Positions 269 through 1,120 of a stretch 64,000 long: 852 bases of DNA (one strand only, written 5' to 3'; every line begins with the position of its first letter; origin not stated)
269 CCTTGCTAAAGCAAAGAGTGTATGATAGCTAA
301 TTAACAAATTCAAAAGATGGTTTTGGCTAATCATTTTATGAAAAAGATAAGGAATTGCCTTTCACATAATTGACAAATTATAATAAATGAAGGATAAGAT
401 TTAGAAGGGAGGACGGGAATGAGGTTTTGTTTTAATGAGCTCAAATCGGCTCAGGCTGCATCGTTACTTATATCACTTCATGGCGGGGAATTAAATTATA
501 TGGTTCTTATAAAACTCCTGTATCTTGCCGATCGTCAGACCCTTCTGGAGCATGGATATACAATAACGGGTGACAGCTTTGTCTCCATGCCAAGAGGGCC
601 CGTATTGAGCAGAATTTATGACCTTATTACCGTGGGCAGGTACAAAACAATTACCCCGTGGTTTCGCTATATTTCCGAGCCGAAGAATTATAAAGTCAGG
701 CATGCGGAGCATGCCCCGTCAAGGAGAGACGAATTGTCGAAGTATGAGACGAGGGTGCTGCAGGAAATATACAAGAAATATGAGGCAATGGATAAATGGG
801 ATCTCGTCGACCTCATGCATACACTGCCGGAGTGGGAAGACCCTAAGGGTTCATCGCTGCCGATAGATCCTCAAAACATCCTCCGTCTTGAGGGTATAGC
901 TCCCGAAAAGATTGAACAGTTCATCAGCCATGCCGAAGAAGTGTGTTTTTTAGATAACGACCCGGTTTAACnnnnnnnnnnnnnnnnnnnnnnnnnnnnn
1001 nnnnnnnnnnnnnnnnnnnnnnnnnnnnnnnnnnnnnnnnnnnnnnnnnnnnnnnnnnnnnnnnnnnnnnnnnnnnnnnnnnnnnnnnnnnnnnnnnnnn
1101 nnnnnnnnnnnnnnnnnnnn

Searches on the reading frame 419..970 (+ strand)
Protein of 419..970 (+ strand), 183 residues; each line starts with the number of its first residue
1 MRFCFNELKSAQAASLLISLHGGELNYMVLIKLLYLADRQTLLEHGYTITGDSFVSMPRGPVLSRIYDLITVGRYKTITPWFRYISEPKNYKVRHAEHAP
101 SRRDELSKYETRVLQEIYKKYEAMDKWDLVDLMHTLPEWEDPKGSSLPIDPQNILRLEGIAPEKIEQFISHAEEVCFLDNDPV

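Call 3: search_protein_families(library=pfam, proteins=[window:419-970:+], max_evalue=0.01)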
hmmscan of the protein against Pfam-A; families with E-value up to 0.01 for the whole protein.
window:419-970:+ (183 aa): 1 family
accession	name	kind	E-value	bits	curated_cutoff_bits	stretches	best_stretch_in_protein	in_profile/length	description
PF13274.11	SocA_Panacea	-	6.1e-23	82.3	25.7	1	30-139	1-112/113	Antitoxin SocA-like, Panacea domain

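Call 4: search_protein_families(library=padloc, proteins=[window:419-970:+], max_evalue=0.01)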
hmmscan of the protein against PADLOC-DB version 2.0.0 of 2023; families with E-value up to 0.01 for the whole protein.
window:419-970:+ (183 aa): 0 families

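Call 5: search_protein_families(library=ncbifam, proteins=[window:419-970:+], max_evalue=0.01)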
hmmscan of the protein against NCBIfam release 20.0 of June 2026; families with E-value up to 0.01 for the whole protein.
window:419-970:+ (183 aa): 1 family
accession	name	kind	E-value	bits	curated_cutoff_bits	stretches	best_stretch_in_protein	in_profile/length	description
NF047745.1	SocA_antitoxin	equivalog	0.0028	17.4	190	1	25-135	21-124/176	type VI toxin-antitoxin system SocA family antitoxin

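Call 73: search_protein_families(library=phrogs, proteins=[window:419-970:+], max_evalue=0.001)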
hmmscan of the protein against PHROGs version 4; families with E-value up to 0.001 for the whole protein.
window:419-970:+ (183 aa): 3 families
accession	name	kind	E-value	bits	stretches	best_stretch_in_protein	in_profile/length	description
phrog_1281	-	unknown function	2.4e-22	80.6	1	4-162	4-154/195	-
phrog_3658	-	unknown function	7.1e-07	30.5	1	5-42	2-39/91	-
phrog_10390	-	unknown function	2.2e-06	28.4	1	24-150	164-283/299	-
